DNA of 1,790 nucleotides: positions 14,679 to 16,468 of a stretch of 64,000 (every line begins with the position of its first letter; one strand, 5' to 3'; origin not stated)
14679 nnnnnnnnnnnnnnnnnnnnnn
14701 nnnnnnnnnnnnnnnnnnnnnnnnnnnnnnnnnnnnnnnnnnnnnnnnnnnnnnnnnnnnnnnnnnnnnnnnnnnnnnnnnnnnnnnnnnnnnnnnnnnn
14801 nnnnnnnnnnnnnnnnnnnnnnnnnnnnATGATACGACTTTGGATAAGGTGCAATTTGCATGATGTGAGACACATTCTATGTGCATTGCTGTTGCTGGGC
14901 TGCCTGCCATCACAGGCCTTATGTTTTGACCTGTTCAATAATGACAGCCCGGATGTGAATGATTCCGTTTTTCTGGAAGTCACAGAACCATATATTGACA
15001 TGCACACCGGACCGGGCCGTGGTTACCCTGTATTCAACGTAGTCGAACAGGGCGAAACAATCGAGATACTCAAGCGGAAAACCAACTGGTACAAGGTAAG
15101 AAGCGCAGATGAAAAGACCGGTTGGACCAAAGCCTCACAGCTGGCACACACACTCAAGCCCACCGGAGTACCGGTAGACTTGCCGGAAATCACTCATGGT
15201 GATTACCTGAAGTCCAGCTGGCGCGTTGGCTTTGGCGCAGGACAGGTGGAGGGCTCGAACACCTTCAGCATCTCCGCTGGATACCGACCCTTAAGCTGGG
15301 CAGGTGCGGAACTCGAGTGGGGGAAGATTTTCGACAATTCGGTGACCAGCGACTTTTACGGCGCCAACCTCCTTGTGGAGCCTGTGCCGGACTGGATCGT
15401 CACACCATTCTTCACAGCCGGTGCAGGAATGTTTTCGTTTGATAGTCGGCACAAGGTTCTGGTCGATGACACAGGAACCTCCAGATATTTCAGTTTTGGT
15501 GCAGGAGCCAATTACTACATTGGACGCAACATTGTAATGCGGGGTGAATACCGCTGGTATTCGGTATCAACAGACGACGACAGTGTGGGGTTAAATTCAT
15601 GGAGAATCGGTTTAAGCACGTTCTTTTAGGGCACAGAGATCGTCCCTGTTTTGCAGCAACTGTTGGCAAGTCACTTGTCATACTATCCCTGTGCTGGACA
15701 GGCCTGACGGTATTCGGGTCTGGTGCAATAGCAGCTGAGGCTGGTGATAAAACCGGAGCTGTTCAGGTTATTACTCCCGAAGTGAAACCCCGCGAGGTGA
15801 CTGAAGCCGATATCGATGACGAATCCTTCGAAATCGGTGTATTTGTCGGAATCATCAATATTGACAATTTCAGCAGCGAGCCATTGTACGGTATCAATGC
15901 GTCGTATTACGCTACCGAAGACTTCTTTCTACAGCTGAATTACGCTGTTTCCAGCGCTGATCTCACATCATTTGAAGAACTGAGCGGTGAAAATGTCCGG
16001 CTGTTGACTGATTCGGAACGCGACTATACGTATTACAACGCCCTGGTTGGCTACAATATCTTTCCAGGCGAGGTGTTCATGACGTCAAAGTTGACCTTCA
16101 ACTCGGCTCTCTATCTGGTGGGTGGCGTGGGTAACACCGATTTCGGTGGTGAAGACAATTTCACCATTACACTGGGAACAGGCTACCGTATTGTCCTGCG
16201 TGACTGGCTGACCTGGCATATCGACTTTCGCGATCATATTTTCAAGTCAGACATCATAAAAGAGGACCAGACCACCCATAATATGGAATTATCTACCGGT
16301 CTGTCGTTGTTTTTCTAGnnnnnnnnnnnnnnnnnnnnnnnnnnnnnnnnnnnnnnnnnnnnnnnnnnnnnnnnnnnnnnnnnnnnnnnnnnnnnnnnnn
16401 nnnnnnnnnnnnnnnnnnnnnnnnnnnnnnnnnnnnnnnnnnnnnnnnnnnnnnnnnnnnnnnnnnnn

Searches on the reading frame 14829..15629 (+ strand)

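Call 36: search_protein_families(library=pfam, proteins=[window:14829-15629:+], max_evalue=0.01)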
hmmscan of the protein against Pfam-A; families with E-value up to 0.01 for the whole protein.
window:14829-15629:+ (266 aa): 4 families
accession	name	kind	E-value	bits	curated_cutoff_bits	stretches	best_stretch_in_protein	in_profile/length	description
PF08239.17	SH3_3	-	5.6e-10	39.7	27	1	58-100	5-48/54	Bacterial SH3 domain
PF13505.12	OMP_b-brl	-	4.6e-09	37.1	28.7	1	137-263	28-172/175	Outer membrane protein beta-barrel domain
PF06347.19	SH3_4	-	2.9e-06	27.4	24.1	1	58-105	7-54/56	Bacterial SH3 domain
PF18348.7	SH3_16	-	0.0061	16.8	25.8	0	75-105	18-49/49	Bacterial dipeptidyl-peptidase Sh3 domain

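Call 66: search_protein_families(library=ncbifam, proteins=[window:14829-15629:+], max_evalue=1)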
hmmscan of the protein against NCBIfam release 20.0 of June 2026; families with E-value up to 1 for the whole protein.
window:14829-15629:+ (266 aa): 5 families
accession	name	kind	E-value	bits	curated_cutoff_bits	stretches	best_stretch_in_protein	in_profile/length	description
TIGR04211.1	SH3_and_anchor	equivalog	8.4e-09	35.3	65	1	55-107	7-60/198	TIGR04211 family SH3 domain-containing protein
TIGR04565.1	OMP_myx_plus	subfamily_domain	4.4e-05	23.5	60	1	173-266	60-161/161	outer membrane beta-barrel domain-containing protein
NF033202.0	GW_glycos_SH3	domain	0.014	15.8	50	1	84-106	57-79/81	GW domain-containing glycosaminoglycan-binding protein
TIGR03900.1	prc_long_Delta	hypoth_equivalog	0.057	11.3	660.95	1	49-107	793-851/973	MXAN_5808 family serine peptidase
NF040678.1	EntFM_CwpFM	equivalog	0.078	12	720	1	55-101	68-269/430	enterotoxin EntFM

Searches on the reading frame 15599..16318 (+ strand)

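Call 36: search_protein_families(library=pfam, proteins=[window:15599-16318:+], max_evalue=0.01)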
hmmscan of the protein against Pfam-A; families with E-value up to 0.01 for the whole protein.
window:15599-16318:+ (239 aa): 1 family
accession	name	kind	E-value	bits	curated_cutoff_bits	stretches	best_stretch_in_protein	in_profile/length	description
PF13505.12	OMP_b-brl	-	1.3e-05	25.9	28.7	1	75-237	20-173/175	Outer membrane protein beta-barrel domain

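Call 66: search_protein_families(library=ncbifam, proteins=[window:15599-16318:+], max_evalue=1)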
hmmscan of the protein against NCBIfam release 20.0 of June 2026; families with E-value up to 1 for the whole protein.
window:15599-16318:+ (239 aa): 1 family
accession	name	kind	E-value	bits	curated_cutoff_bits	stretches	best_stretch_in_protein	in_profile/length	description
TIGR04565.1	OMP_myx_plus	subfamily_domain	7.1e-49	165.9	60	1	83-239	1-161/161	outer membrane beta-barrel domain-containing protein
